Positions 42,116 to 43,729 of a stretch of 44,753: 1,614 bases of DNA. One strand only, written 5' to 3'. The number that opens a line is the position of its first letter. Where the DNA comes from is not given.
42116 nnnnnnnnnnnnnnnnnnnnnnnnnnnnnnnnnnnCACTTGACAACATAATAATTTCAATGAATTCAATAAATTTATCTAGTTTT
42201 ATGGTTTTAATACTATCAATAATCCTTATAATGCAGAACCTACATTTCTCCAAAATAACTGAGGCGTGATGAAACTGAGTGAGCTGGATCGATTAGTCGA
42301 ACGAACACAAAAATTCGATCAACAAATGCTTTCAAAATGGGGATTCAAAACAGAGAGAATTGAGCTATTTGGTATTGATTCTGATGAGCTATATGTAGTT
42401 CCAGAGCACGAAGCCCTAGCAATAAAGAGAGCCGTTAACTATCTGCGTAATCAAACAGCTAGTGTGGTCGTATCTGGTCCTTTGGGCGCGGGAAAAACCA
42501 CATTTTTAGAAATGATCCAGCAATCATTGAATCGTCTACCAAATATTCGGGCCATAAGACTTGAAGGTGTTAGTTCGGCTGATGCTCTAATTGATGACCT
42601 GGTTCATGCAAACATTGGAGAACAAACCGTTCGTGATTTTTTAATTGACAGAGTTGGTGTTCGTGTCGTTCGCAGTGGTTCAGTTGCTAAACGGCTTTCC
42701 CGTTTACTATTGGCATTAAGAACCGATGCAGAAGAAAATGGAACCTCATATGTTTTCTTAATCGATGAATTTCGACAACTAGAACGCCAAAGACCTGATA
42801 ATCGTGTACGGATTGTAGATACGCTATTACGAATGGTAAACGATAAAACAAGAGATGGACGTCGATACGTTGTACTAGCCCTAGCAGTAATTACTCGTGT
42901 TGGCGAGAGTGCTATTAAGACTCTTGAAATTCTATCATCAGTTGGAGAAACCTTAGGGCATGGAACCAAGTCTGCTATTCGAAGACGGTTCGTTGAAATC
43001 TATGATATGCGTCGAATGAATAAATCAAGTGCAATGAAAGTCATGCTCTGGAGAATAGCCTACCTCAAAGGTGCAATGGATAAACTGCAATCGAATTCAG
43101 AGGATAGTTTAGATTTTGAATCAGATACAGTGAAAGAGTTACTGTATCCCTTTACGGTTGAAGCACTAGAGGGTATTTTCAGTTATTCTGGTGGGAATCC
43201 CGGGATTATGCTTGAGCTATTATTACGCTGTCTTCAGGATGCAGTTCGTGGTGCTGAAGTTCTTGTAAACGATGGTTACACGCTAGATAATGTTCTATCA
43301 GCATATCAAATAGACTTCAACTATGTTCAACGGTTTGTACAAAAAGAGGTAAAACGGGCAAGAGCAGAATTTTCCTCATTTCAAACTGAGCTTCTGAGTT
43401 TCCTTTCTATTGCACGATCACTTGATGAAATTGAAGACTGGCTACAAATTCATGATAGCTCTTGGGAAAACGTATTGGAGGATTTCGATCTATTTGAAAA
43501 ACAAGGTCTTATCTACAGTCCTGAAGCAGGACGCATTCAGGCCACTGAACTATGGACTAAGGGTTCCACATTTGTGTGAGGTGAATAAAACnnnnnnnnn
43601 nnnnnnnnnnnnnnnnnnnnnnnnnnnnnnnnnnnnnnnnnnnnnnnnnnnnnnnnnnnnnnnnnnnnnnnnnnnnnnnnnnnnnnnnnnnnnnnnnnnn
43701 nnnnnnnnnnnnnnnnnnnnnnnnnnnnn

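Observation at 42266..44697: Three-gene module at the right edge: divergent Orc/ExeA-like AAA+ ATPase, RHH protein, unknown+wHTH protein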

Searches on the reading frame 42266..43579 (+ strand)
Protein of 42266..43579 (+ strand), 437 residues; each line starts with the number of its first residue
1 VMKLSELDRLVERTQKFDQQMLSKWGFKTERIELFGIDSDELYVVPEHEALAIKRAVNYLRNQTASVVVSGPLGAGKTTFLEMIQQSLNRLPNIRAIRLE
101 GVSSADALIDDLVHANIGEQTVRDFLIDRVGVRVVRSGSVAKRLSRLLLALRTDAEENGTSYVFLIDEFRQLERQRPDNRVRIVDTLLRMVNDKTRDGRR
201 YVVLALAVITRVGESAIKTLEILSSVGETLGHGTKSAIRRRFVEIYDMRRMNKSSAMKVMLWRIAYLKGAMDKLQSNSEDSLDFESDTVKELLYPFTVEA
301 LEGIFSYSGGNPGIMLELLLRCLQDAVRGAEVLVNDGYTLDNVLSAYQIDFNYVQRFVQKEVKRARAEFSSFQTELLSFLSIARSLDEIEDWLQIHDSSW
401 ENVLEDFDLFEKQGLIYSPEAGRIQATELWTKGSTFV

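Call 4: search_protein_families(library=pfam, proteins=[window:42266-43579:+], max_evalue=1)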
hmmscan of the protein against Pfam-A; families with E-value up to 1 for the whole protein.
window:42266-43579:+ (437 aa): 22 families
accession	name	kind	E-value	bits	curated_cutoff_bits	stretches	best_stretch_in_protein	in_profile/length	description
PF01637.24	ATPase_2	-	1.4e-08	35.3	33.2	1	52-207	7-155/225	ATPase domain predominantly from Archaea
PF00004.35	AAA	-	1.6e-07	32.3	21.2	1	68-207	2-108/131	ATPase family associated with various cellular activities (AAA)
PF13401.12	AAA_22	-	6.3e-06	27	27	1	63-193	4-110/130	AAA domain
PF13191.12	AAA_16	-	1.2e-05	26.3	32.6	1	61-172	21-144/167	AAA ATPase domain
PF13604.12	AAA_30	-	0.00055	20.2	27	1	56-174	9-102/191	AAA domain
PF02367.23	TsaE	-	0.0014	19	26.6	1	54-89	11-46/128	Threonylcarbamoyl adenosine biosynthesis protein TsaE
PF20720.3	nSTAND3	-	0.0037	17.4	27.2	1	52-109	6-61/155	Novel STAND NTPase 3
PF00437.27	T2SSE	-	0.0047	16.1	24.9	1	55-90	133-168/370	Type II/IV secretion system protein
PF02492.25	cobW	-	0.0054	16.8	20.7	1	67-86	3-22/180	CobW/HypB/UreG, nucleotide-binding domain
PF13173.12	AAA_14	-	0.013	15.9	27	1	66-109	4-47/129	AAA domain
PF13238.12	AAA_18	-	0.015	16.2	29.4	1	67-96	1-25/128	AAA domain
PF07693.20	KAP_NTPase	-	0.016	14.9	20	1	58-158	10-48/293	KAP family P-loop domain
PF13245.12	AAA_19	-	0.02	15.5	25.1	1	55-173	3-103/134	AAA domain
PF25199.1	nSTAND_NTPase5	-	0.027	14.7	34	1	62-89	39-66/145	Novel STAND NTPase 5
PF13476.12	AAA_23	-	0.032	15.3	27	1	67-90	22-45/201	AAA domain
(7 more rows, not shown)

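Call 5: search_protein_families(library=padloc, proteins=[window:42266-43579:+], max_evalue=1)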
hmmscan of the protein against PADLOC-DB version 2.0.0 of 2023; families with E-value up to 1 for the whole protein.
window:42266-43579:+ (437 aa): 4 families
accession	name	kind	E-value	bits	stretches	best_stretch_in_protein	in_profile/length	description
PDLC04140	mad8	-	0.00013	19.6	1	66-99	29-65/314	mads_8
PDLC04959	PDC-S20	-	0.00071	17.2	1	65-90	41-66/464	-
PDLC02209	QatA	-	0.012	12.2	1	51-101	20-70/646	-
PDLC03859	LmuB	-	0.022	12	1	66-111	26-57/611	-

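Call 6: search_protein_families(library=ncbifam, proteins=[window:42266-43579:+], max_evalue=1)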
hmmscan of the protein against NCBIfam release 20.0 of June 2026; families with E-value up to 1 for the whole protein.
window:42266-43579:+ (437 aa): 15 families
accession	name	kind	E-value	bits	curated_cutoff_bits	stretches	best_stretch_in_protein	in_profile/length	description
NF053648.1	pMurE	equivalog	0.0034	16.2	600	1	49-131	83-163/464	pseudomurein biosynthesis peptide ligase pMurE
NF047389.1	ATPase_Sll1717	subfamily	0.0087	15.2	75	1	60-106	26-70/454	P-loop ATPase, Sll1717 family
TIGR00376.1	TIGR00376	hypoth_equivalog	0.0089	14.5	348.9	1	53-115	163-225/639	IGHMBP2 family helicase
TIGR02204.1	MsbA_rel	hypoth_equivalog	0.012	14.3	780.4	1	54-107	356-407/576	ABC transporter, permease/ATP-binding protein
NF041923.1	QatA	equivalog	0.022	13.4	600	1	51-101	20-70/628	Qat anti-phage system ATPase QatA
TIGR03015.1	pepcterm_ATPase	hypoth_equivalog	0.024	14.1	324.5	1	53-89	28-68/269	XrtA/PEP-CTERM system-associated ATPase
TIGR02928.1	TIGR02928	subfamily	0.025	13.4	181.3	1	62-197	38-163/366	orc1/cdc6 family replication initiation protein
NF000355.4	ribo_prot_ABC_F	equivalog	0.042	12.7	380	1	57-89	332-364/499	ribosomal protection-like ABC-F family protein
TIGR00150.1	T6A_YjeE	equivalog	0.046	13.6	60.1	1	60-88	18-46/135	tRNA (adenosine(37)-N6)-threonylcarbamoyltransferase complex ATPase subunit type 1 TsaE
NF041000.1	ATPase_ComGA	equivalog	0.046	12.7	300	1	57-98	121-162/267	competence type IV pilus ATPase ComGA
NF010068.0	PRK13548.1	equivalog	0.064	12.3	261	1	60-101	27-66/261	heme ABC transporter ATP-binding protein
NF010248.0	PRK13695.1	equivalog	0.07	12.8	156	1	64-94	3-34/180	NTPase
NF006746.0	PRK09270.1-5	subfamily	0.077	11.9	250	0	65-93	22-50/210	nucleoside/nucleotide kinase family protein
TIGR02788.1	VirB11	equivalog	0.086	11.8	249.95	1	62-88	142-168/308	P-type DNA transfer ATPase VirB11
NF006743.0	PRK09270.1-2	equivalog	0.1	11.6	227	1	54-112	17-75/217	nucleoside/nucleotide kinase family protein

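Call 10: find_homologous_proteins(query=window:42266-43579:+)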
Query window:42266-43579:+ (437 aa): 75 proteins with E <= 0.001 among 8000 candidates.
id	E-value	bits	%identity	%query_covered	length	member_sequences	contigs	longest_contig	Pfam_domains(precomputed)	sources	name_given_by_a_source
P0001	5.4e-279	943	100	100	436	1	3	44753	PF00004.36,PF13401.13,PF01637.25,PF13191.13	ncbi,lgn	ncbi:MAG: AAA family ATPase [Candidatus Odinarchaeota archaeon]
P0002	1.5e-275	931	99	100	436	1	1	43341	PF00004.36,PF13401.13,PF01637.25,PF13191.13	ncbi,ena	-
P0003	2.0e-275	931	98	100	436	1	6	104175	PF00004.36,PF13401.13,PF01637.25,PF13191.13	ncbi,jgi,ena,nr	ncbi:MAG: AAA family ATPase [Candidatus Hermodarchaeota archaeon]|jgi:type II secretory pathway pred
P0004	1.6e-274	928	98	100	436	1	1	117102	PF00004.36,PF13401.13,PF01637.25,PF13191.13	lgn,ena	-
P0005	4.8e-274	927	98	100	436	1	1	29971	PF00004.36,PF13401.13,PF01637.25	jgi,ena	-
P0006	6.1e-274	926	98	100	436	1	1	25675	PF00004.36,PF13401.13,PF01637.25,PF13191.13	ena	-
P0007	1.2e-273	925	98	100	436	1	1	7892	PF00004.36,PF13401.13,PF01637.25,PF13191.13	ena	-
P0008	7.5e-273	923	98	100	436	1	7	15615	PF00004.36,PF13401.13,PF01637.25,PF13191.13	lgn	-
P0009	1.0e-272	922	98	100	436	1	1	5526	PF00004.36,PF13401.13,PF01637.25,PF13191.13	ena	-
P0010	1.2e-272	922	97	100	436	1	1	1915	PF00004.36,PF13401.13,PF01637.25,PF13191.13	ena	-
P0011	4.7e-271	917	97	100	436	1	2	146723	PF00004.36,PF13401.13,PF01637.25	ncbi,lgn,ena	-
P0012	2.7e-270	914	97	100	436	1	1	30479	PF00004.36,PF13401.13,PF01637.25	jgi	jgi:hypothetical protein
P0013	8.0e-270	913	96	100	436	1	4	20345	PF00004.36,PF13401.13,PF01637.25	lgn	-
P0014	3.7e-269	910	97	100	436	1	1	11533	PF00004.36,PF13401.13,PF01637.25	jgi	-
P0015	4.1e-268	907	97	100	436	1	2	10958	PF00004.36,PF13401.13,PF01637.25,PF13191.13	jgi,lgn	jgi:type II secretory pathway predicted ATPase ExeA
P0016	2.1e-267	905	96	100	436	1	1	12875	PF00004.36,PF01637.25,PF13191.13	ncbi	ncbi:MAG: AAA family ATPase [Candidatus Hermodarchaeota archaeon]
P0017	6.2e-242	821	86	100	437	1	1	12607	PF00004.36,PF13401.13,PF01637.25,PF13191.13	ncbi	-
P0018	2.2e-241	819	85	100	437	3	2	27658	PF00004.36,PF13401.13,PF01637.25,PF13191.13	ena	-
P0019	3.4e-241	818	85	100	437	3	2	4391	PF00004.36,PF13401.13,PF01637.25,PF13191.13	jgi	jgi:hypothetical protein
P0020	7.2e-241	817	96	91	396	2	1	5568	PF00004.36,PF13401.13,PF01637.25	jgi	jgi:nucleoside-triphosphatase THEP1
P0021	1.6e-239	813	85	100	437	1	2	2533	PF00004.36,PF13401.13,PF01637.25,PF13191.13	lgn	-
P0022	3.7e-239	812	86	100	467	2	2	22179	PF00004.36,PF13401.13,PF01637.25,PF13191.13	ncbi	-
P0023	4.2e-239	811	84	100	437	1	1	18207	PF00004.36,PF13401.13,PF01637.25,PF13191.13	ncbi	-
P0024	7.0e-239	811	84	100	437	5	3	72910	PF00004.36,PF13401.13,PF01637.25,PF13191.13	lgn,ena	-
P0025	7.4e-239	811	84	100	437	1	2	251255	PF00004.36,PF13401.13,PF01637.25,PF13191.13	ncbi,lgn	-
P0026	1.2e-238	810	84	100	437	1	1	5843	PF00004.36,PF13401.13,PF01637.25,PF13191.13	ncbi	-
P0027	3.4e-238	808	85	100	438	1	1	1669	PF00004.36,PF13401.13,PF01637.25,PF13191.13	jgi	jgi:hypothetical protein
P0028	1.2e-237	807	84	100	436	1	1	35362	PF00004.36,PF13401.13,PF01637.25,PF13191.13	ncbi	ncbi:MAG: AAA family ATPase [Candidatus Hermodarchaeia archaeon]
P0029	1.2e-237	807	83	100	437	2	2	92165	PF00004.36,PF13401.13,PF01637.25,PF13191.13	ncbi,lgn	ncbi:MAG: AAA family ATPase [Promethearchaeota archaeon]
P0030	1.3e-237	807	84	100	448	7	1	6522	PF00004.36,PF13401.13,PF01637.25,PF13191.13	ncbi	ncbi:MAG: AAA family ATPase [Promethearchaeota archaeon]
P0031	1.4e-237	806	83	100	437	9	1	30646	PF00004.36,PF13401.13,PF01637.25,PF13191.13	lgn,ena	-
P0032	1.4e-237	806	83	100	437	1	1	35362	PF00004.36,PF13401.13,PF01637.25,PF13191.13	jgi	jgi:nucleoside-triphosphatase THEP1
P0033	7.0e-237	804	84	99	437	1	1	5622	PF00004.36,PF13401.13,PF01637.25,PF13191.13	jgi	jgi:nucleoside-triphosphatase THEP1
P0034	9.2e-237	804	84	99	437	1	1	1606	PF00004.36,PF13401.13,PF01637.25,PF13191.13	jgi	jgi:nucleoside-triphosphatase THEP1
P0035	2.0e-236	803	84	100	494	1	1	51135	PF00004.36,PF13401.13,PF01637.25,PF13191.13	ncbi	ncbi:MAG: AAA family ATPase [Candidatus Thorarchaeota archaeon]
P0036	2.7e-236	802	83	100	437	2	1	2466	PF00004.36,PF13401.13,PF01637.25,PF13191.13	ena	-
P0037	1.0e-235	800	82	99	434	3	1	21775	PF00004.36,PF13401.13,PF01637.25,PF13191.13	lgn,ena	-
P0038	1.0e-235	800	84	100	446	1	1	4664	PF00004.36,PF13401.13,PF01637.25,PF13191.13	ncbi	-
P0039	3.1e-235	799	83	100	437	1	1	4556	PF00004.36,PF13401.13,PF01637.25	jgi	jgi:hypothetical protein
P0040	4.4e-235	798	83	100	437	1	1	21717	PF00004.36,PF13401.13,PF01637.25,PF13191.13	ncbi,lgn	ncbi:MAG: AAA family ATPase [Promethearchaeota archaeon]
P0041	3.1e-234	795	95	89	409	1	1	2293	PF00004.36,PF01637.25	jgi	-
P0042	1.3e-233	793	82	99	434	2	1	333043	PF00004.36,PF13401.13,PF01637.25,PF13191.13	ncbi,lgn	ncbi:MAG: AAA family ATPase [Promethearchaeota archaeon]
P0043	4.9e-233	791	81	100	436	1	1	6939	PF00004.36,PF13401.13,PF01637.25,PF13191.13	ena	-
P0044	2.2e-232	789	81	100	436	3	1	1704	PF00004.36,PF13401.13,PF01637.25,PF13191.13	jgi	jgi:hypothetical protein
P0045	5.1e-231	785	82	100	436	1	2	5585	PF00004.36,PF13401.13,PF01637.25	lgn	-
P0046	1.4e-229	780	81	100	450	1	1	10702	PF00004.36,PF13401.13,PF01637.25,PF13191.13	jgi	jgi:hypothetical protein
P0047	9.1e-229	777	84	95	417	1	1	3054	PF00004.36,PF13401.13,PF01637.25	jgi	jgi:nucleoside-triphosphatase THEP1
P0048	2.0e-226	770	81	100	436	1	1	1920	PF00004.36,PF13401.13,PF01637.25,PF13191.13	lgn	-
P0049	2.6e-225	766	80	100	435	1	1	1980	PF00004.36,PF13401.13,PF01637.25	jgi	jgi:hypothetical protein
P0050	3.9e-224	762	79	100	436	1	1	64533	PF00004.36,PF13401.13,PF01637.25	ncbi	-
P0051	2.2e-222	756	78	100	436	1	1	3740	PF00004.36,PF13401.13,PF01637.25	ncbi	-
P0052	8.2e-221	751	78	99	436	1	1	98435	PF00004.36,PF01637.25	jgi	jgi:hypothetical protein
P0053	1.3e-219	747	78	100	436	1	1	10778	PF00004.36,PF13401.13,PF01637.25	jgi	-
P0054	9.5e-219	744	78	100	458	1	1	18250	PF00004.36,PF13401.13,PF01637.25,PF13191.13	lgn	-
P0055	4.5e-218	742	77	100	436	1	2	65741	PF00004.36,PF13401.13,PF01637.25,PF13191.13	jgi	jgi:nucleoside-triphosphatase THEP1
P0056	1.0e-217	741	80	95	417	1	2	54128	PF00004.36,PF01637.25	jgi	jgi:Holliday junction resolvasome RuvABC ATP-dependent DNA helicase subunit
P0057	1.4e-217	741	77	100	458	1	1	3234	PF00004.36,PF13401.13,PF01637.25,PF13191.13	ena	-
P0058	1.9e-217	740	78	100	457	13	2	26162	PF00004.36,PF13401.13,PF01637.25,PF13191.13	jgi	jgi:nucleoside-triphosphatase THEP1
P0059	1.6e-215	734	76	100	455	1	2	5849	PF00004.36,PF13401.13,PF01637.25,PF13191.13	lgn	-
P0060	1.4e-208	711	75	99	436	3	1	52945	PF13604.13,PF00004.36,PF13401.13,PF01637.25,PF13191.13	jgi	-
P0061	1.9e-206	704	98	77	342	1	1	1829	PF00004.36,PF13401.13,PF01637.25,PF13191.13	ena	-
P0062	5.1e-206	703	74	99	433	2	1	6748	PF13604.13,PF00004.36,PF13401.13,PF01637.25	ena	-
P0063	1.5e-205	701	85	87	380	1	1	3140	PF00004.36,PF13401.13,PF01637.25,PF13191.13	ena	-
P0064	2.2e-205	700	74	99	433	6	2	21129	PF13604.13,PF00004.36,PF13401.13,PF01637.25,PF13191.13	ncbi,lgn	ncbi:MAG: AAA family ATPase [Promethearchaeota archaeon]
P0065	3.1e-158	545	56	99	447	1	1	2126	PF00004.36,PF01637.25,PF13191.13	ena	-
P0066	5.2e-156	538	55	100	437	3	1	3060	PF00004.36,PF13401.13,PF01637.25,PF13191.13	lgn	-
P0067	1.2e-155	537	56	99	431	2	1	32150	PF00004.36,PF13401.13,PF01637.25,PF13191.13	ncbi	ncbi:MAG: AAA family ATPase [Candidatus Ranarchaeia archaeon]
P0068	2.1e-155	536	55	99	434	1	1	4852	PF00004.36,PF13401.13,PF01637.25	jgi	jgi:nucleoside-triphosphatase THEP1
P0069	1.4e-152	527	55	99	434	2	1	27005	PF00004.36,PF13401.13,PF01637.25,PF13191.13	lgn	-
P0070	2.2e-152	526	53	99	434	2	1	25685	PF00004.36,PF13401.13,PF01637.25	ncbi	ncbi:MAG: AAA family ATPase [Candidatus Ranarchaeia archaeon]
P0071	2.2e-151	523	53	99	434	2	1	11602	PF00004.36,PF13401.13,PF01637.25,PF13191.13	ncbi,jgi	ncbi:MAG: AAA family ATPase [Candidatus Ranarchaeia archaeon]|jgi:nucleoside-triphosphatase THEP1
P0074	1.2e-129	451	88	54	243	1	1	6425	PF00004.36,PF13401.13,PF01637.25,PF13191.13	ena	-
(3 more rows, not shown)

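Call 11: search_solved_structures(query=window:42266-43579:+, max_evalue=1)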
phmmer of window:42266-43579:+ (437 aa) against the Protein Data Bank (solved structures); distinct sequences matched with E-value up to 1: 10.
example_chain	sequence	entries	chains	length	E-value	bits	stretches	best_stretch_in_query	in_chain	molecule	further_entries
7cte_D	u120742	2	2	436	0.0075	18.7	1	48-172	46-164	Origin recognition complex subunit 4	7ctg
5uj7_C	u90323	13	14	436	0.0075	18.7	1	48-172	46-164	Origin recognition complex subunit 4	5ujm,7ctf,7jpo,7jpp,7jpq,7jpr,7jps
6c2u_A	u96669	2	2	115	0.0092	18.4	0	66-95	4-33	phosphate-loop protein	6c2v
9f0x_H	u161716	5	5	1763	0.15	14.3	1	63-129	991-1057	Multifunctional conjugation protein TraI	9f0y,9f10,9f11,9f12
6ysf_E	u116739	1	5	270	0.25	13.6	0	144-206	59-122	Chemotaxis MotA protein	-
8ucs_C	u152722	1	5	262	0.26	13.6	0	144-206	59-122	Motility protein A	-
1cev_A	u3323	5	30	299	0.27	13.5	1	223-276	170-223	PROTEIN (ARGINASE)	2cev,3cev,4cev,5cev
5n8o_A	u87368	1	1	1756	0.29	13.4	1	63-129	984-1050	DNA helicase I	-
7z66_AAAA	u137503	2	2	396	0.56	12.5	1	54-111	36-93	Inorganic pyrophosphatase TTM1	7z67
6shu_A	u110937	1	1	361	0.58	12.4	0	34-91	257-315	Basic membrane protein D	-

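Call 13: find_encoding_contigs(protein=P0003, flank=10000, max_places=3)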
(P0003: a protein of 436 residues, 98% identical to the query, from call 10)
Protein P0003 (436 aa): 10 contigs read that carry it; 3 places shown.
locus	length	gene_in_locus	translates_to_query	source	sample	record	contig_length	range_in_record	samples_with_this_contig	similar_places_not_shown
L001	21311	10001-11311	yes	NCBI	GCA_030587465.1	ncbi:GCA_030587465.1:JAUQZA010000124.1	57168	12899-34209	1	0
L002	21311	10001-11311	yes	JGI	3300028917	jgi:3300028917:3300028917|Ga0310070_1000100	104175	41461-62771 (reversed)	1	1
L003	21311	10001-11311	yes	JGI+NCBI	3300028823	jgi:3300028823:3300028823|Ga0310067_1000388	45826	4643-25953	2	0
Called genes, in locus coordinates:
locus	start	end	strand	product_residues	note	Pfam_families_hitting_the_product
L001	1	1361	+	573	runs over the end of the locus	PF12802:MarR_2 (weak)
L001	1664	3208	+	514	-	PF00149:Metallophos, PF04042:DNA_pol_E_B, PF12850:Metallophos_2 (faint)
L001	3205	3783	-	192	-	PF09999:DUF2240 (weak)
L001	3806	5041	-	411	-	PF05621:TniB (weak), PF13191:AAA_16, PF00004:AAA, PF13401:AAA_22, PF22606:Cdc6-ORC-like_ATPase_lid (weak), PF22703:Cdc6_lid, PF09079:WHD_Cdc6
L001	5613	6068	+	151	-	-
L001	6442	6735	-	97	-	PF01978:TrmB (weak)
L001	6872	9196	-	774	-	PF00708:Acylphosphatase, PF07503:zf-HYPF, PF01300:Sua5_yciO_yrdC, PF17788:HypF_C, PF00814:TsaD (faint), PF22521:HypF_C_2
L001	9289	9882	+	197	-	PF01381:HTH_3, PF12844:HTH_19, PF13412:HTH_24 (faint), PF13560:HTH_31, PF00571:CBS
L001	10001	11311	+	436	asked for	PF01637:ATPase_2 (weak), PF13191:AAA_16 (faint), PF00004:AAA (weak), PF13401:AAA_22 (weak)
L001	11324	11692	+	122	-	-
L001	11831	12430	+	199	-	-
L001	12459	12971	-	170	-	-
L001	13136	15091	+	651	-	PF06733:DEAD_2, PF06777:HBB (weak), PF13307:Helicase_C_2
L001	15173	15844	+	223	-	PF00154:RecA_N, PF06745:ATPase, PF08423:Rad51, PF13481:AAA_25 (weak), PF01637:ATPase_2 (weak), PF01695:IstB_IS21 (faint), PF01656:CbiA (weak)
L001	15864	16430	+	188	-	PF01864:CarS-like, PF01148:CTP_transf_1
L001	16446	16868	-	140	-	PF04756:OST3_OST6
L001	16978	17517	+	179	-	-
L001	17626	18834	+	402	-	PF05621:TniB (weak), PF13191:AAA_16 (weak), PF13401:AAA_22 (weak), PF22703:Cdc6_lid, PF09079:WHD_Cdc6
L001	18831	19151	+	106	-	PF01022:HTH_5, PF01047:MarR (weak), PF12840:HTH_20 (weak), PF13412:HTH_24, PF09339:HTH_IclR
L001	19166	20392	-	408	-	PF03215:Rad17, PF13401:AAA_22 (faint), PF00004:AAA, PF25361:AAA_lid_RFC1 (weak), PF21960:RCF1-5-like_lid, PF22608:DNAX_ATPase_lid (weak)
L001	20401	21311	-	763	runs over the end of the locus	PF00004:AAA (faint), PF14890:Intein_splicing, PF13177:DNA_pol3_delta2 (weak), PF21960:RCF1-5-like_lid (weak), PF25361:AAA_lid_RFC1, PF08542:Rep_fac_C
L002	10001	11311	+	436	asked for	PF01637:ATPase_2 (weak), PF13191:AAA_16 (faint), PF00004:AAA (weak), PF13401:AAA_22 (weak)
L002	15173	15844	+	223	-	PF00154:RecA_N, PF06745:ATPase, PF08423:Rad51, PF13481:AAA_25 (weak), PF01637:ATPase_2 (weak), PF01695:IstB_IS21 (faint), PF01656:CbiA (weak)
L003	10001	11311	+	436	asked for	PF01637:ATPase_2 (weak), PF13191:AAA_16 (faint), PF00004:AAA (weak), PF13401:AAA_22 (weak)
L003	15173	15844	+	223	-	PF00154:RecA_N, PF06745:ATPase, PF08423:Rad51, PF13481:AAA_25 (weak), PF01637:ATPase_2 (weak), PF01695:IstB_IS21 (faint), PF01656:CbiA (weak)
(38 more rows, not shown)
